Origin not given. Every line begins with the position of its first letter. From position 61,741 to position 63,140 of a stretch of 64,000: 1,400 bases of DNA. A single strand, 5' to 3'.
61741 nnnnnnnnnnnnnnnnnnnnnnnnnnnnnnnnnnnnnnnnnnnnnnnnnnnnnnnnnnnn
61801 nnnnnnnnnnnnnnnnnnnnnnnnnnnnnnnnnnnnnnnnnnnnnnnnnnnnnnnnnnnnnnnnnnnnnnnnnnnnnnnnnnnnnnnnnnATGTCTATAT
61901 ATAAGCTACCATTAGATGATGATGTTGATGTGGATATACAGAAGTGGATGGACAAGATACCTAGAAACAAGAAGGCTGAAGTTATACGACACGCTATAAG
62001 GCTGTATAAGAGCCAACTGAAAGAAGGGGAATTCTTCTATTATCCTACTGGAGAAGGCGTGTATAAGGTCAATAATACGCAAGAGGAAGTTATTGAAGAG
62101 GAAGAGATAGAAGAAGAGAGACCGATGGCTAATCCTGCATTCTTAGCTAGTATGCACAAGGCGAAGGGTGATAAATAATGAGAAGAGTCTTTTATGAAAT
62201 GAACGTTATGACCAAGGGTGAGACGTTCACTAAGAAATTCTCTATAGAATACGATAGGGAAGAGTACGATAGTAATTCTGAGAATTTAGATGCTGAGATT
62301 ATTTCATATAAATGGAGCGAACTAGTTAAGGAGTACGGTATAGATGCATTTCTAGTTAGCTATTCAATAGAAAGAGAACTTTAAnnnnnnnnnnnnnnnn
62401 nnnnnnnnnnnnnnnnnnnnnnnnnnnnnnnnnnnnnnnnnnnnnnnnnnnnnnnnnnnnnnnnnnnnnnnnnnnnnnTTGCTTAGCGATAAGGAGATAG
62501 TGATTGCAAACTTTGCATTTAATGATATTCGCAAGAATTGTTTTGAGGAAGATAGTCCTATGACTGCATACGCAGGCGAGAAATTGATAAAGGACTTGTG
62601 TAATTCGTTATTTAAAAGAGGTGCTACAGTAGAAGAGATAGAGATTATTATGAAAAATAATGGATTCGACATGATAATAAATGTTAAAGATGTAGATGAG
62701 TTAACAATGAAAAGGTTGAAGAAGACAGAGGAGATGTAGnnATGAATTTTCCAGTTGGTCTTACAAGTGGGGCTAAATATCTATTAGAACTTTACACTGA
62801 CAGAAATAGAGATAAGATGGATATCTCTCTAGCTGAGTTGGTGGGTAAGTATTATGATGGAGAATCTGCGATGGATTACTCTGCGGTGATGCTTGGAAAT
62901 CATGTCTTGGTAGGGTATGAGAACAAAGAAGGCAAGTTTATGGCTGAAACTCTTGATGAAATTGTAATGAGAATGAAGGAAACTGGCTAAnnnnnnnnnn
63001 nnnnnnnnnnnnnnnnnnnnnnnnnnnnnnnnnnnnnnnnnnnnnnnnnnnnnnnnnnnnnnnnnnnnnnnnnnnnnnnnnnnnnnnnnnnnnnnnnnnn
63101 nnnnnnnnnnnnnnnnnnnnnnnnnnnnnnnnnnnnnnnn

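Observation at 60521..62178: Actin-like ParM/ParR partition cassette with upstream repeat sites: plasmid-prophage signature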

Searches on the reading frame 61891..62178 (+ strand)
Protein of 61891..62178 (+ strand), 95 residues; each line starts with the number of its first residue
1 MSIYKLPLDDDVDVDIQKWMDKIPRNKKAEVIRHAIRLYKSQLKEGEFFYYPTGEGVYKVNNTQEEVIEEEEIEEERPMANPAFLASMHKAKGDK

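Call 3: search_protein_families(library=pfam, proteins=[window:61891-62178:+], max_evalue=1)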
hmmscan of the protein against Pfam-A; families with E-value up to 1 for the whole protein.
window:61891-62178:+ (95 aa): 1 family
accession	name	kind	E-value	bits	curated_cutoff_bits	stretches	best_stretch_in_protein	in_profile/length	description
PF00190.28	Cupin_1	-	0.017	15.1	22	1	37-68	77-108/151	Cupin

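Call 4: search_protein_families(library=phrogs, proteins=[window:61891-62178:+], max_evalue=0.1)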
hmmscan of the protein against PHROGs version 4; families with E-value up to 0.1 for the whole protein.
window:61891-62178:+ (95 aa): 3 families
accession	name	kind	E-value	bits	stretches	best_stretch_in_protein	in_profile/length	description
phrog_38823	-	unknown function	4e-13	50.4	1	3-44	5-46/89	-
phrog_14888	-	unknown function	0.042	15.2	1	8-82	9-83/90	-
phrog_15900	-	unknown function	0.054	14.5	1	13-78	23-90/138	-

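Call 35: find_homologous_proteins(query=window:61891-62178:+, max_evalue=0.001)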
Query window:61891-62178:+ (95 aa): 2 proteins with E <= 0.001 among 8 candidates.
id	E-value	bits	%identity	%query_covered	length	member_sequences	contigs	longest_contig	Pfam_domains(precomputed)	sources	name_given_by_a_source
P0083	7.9e-50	185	89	97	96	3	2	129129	-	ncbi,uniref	ncbi:hypothetical protein ACQKIY_25045 [Bacillus mycoides]|uniref:hypothetical protein n=1 Tax=Bacil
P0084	4.1e-17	80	54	57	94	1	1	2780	-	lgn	-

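Call 37: find_homologous_proteins(query=A3, max_evalue=0.001)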
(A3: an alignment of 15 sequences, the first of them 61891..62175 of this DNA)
Query A3 (15 sequences) (95 aa, profile of the alignment): 41 proteins with E <= 0.001 among 949 candidates.
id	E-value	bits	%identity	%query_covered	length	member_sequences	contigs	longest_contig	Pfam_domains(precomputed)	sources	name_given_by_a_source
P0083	2.0e-31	126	89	97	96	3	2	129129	-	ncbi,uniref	ncbi:hypothetical protein ACQKIY_25045 [Bacillus mycoides]|uniref:hypothetical protein n=1 Tax=Bacil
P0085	5.0e-28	115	36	84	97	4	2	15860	-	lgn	-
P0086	2.7e-27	113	49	87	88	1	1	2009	-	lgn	-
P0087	6.0e-27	112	34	80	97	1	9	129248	-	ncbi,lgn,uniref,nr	ncbi:hypothetical protein [Bacillus atrophaeus]|uniref:hypothetical protein n=1 Tax=Bacillus atropha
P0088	2.0e-26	110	50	40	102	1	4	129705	-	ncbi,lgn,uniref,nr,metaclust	ncbi:hypothetical protein MF621_004005 (plasmid) [Bacillus velezensis]|uniref:hypothetical protein n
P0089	4.5e-25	106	50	40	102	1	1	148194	-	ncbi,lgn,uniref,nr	ncbi:hypothetical protein JR311_19795 (plasmid) [Bacillus velezensis]|uniref:hypothetical protein n=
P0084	6.0e-25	105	54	57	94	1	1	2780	-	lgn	-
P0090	1.3e-24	104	51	84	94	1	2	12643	-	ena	-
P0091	2.4e-23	100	32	88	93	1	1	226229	-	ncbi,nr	ncbi:hypothetical protein DH09_01285 (plasmid) [Bacillaceae bacterium JMAK1]|nr:hypothetical protein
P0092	6.4e-22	96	51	41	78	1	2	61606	-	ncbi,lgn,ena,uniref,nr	ncbi:hypothetical protein [Brevibacillus sp. HD3.3A]|uniref:hypothetical protein n=1 Tax=Brevibacill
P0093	7.4e-21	92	54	39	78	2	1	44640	-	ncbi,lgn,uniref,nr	ncbi:hypothetical protein [Brevibacillus sp. DP1.3A]|uniref:hypothetical protein n=1 Tax=Brevibacill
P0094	7.8e-21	92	31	88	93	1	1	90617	-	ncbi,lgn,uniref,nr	ncbi:hypothetical protein [Geomicrobium sediminis]|uniref:Ribbon-helix-helix protein CopG domain-con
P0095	2.7e-20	90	38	80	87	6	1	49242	-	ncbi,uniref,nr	ncbi:hypothetical protein [Bacillus paranthracis]|uniref:hypothetical protein n=1 Tax=Bacillus paran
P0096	5.0e-20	90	37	80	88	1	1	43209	-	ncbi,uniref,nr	ncbi:hypothetical protein [Bacillus paranthracis]|uniref:CopG family transcriptional regulator n=1 T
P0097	6.5e-20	89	42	53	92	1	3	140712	-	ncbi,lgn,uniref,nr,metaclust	ncbi:hypothetical protein [Geomicrobium sp. JCM 19055]|uniref:hypothetical protein n=1 Tax=Geomicrob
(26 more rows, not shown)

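Call 38: search_solved_structures(query=A3, max_evalue=10, show_alignments=3)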
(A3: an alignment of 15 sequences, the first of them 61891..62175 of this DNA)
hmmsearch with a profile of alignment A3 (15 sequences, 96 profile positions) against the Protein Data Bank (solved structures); distinct sequences matched with E-value up to 10: 3.
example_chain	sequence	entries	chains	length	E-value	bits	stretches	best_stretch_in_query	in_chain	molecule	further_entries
2q2k_A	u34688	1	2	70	0.0011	22.6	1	12-48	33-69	Hypothetical protein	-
6iya_A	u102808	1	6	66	0.034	17.8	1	10-51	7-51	Transcriptional regulator CopG family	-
7etr_A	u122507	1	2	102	0.22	15.2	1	11-52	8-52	Transcriptional regulator CopG family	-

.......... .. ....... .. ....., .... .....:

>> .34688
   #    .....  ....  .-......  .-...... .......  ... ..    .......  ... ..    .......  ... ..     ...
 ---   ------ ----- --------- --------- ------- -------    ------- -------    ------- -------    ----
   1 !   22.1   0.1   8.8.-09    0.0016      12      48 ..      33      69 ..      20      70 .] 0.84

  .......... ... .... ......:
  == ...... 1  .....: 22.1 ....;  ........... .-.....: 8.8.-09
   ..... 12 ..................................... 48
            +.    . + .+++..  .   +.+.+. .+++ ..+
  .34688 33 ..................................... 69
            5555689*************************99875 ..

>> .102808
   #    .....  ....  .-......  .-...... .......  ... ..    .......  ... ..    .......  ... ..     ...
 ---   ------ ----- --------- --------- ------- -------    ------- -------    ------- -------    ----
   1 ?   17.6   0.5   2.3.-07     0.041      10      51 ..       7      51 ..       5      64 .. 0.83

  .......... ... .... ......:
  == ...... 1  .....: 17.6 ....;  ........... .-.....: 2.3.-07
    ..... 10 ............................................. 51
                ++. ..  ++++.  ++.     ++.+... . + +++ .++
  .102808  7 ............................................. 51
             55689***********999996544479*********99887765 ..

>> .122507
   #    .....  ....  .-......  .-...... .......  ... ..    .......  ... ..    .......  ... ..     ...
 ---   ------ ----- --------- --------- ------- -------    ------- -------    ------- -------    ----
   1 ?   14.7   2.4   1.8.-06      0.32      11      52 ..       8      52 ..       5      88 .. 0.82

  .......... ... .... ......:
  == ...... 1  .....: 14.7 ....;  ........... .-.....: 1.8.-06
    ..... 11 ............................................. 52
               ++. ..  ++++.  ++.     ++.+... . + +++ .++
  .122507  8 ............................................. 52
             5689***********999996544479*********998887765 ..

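Call 47: predict_structure(alignment_id=A4)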
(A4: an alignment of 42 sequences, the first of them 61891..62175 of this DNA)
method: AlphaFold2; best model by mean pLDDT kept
length: 95 residues; sequences in the alignment: 42
mean_pLDDT: 69.7   pTM: 0.41
mean pLDDT of the five models: 69.7, 68.6, 68.3, 67.8, 66.7
residues with pLDDT >= 90: 11; 70-90: 31; 50-70: 37; < 50: 16
segments of 3 or more residues with pLDDT < 50: 1-4, 58-67
pLDDT, mean of each block of 10 residues (from residue 1): 60 88 91 88 80 56 47 62 64 53
secondary structure, 60 per line:
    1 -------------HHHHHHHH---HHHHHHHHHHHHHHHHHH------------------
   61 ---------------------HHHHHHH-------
elements in order: H14-21 H25-42 H82-88

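Call 49: fold_search(model_id=the predicted structure, library=pdb)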
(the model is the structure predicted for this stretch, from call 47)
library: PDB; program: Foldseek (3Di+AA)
matches with E <= 10: 1; with E <= 0.001: 0
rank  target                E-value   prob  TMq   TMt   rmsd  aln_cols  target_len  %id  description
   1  8x5i_D                2.6e+00  0.03  0.18  0.04  13.3        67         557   16  Structure of ATP/Mg2+ bound Gabija GajA (released 2024-02-28)

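Call 59: search_protein_families(library=ncbifam, proteins=[window:61891-62178:+], max_evalue=0.01)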
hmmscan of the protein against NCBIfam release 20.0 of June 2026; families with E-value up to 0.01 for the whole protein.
window:61891-62178:+ (95 aa): 0 families

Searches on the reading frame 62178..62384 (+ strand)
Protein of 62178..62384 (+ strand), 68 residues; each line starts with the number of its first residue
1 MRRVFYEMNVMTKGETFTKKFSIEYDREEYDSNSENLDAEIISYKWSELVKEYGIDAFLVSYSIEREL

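Call 3: search_protein_families(library=pfam, proteins=[window:62178-62384:+], max_evalue=1)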
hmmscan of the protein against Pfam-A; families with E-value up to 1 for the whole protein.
window:62178-62384:+ (68 aa): 0 families

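Call 4: search_protein_families(library=phrogs, proteins=[window:62178-62384:+], max_evalue=0.1)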
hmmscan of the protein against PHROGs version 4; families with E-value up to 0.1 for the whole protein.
window:62178-62384:+ (68 aa): 0 families

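Call 59: search_protein_families(library=ncbifam, proteins=[window:62178-62384:+], max_evalue=0.01)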
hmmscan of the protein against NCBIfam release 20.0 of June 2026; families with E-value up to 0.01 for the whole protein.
window:62178-62384:+ (68 aa): 0 families

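Call 66: search_protein_representatives(protein=window:62178-62381:+)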
Query: 68 residues. Proteins with E-value up to 0.001 (for the whole library): 12; up to 1e-10: 1; up to 1e-30: 1. The best 12 are listed.
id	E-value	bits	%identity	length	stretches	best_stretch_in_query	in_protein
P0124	2.0e-32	125.4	90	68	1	1-68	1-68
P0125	2.5e-10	55.9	39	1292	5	18-59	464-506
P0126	1.8e-06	43.8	43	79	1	4-66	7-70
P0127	4.6e-06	42.5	42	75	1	3-66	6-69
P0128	5.3e-06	42.3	37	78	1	2-68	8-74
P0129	2.5e-05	40.2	30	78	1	2-67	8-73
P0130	3.8e-05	39.6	43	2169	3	31-61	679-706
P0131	4.0e-05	39.5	41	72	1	4-67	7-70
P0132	1.4e-04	37.9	36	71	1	3-66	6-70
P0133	2.3e-04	37.2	35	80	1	3-67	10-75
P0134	4.4e-04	36.3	47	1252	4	29-48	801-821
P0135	4.8e-04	36.2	35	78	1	3-67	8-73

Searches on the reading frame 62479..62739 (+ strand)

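Call 3: search_protein_families(library=pfam, proteins=[window:62479-62739:+], max_evalue=1)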
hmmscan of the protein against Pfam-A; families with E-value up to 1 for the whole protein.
window:62479-62739:+ (86 aa): 0 families

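Call 4: search_protein_families(library=phrogs, proteins=[window:62479-62739:+], max_evalue=0.1)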
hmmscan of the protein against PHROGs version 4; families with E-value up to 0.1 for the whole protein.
window:62479-62739:+ (86 aa): 2 families
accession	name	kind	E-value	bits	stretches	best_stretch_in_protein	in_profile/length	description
phrog_4513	-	unknown function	0.034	15.2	1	13-82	39-99/148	-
phrog_37312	-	unknown function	0.09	13.6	1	34-85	121-171/209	-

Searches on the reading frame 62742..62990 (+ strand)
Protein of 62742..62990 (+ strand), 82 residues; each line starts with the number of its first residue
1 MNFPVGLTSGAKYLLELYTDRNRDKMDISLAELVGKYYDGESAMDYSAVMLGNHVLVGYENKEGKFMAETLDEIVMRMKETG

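Call 3: search_protein_families(library=pfam, proteins=[window:62742-62990:+], max_evalue=1)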
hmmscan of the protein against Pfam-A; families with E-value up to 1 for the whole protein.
window:62742-62990:+ (82 aa): 0 families

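Call 4: search_protein_families(library=phrogs, proteins=[window:62742-62990:+], max_evalue=0.1)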
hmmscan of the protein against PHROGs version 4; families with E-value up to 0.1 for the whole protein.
window:62742-62990:+ (82 aa): 2 families
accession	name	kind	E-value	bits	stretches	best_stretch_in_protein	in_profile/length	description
phrog_6322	-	unknown function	0.0042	18.2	1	14-57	6-47/50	-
phrog_10689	-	unknown function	0.075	13.9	0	54-79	37-62/70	-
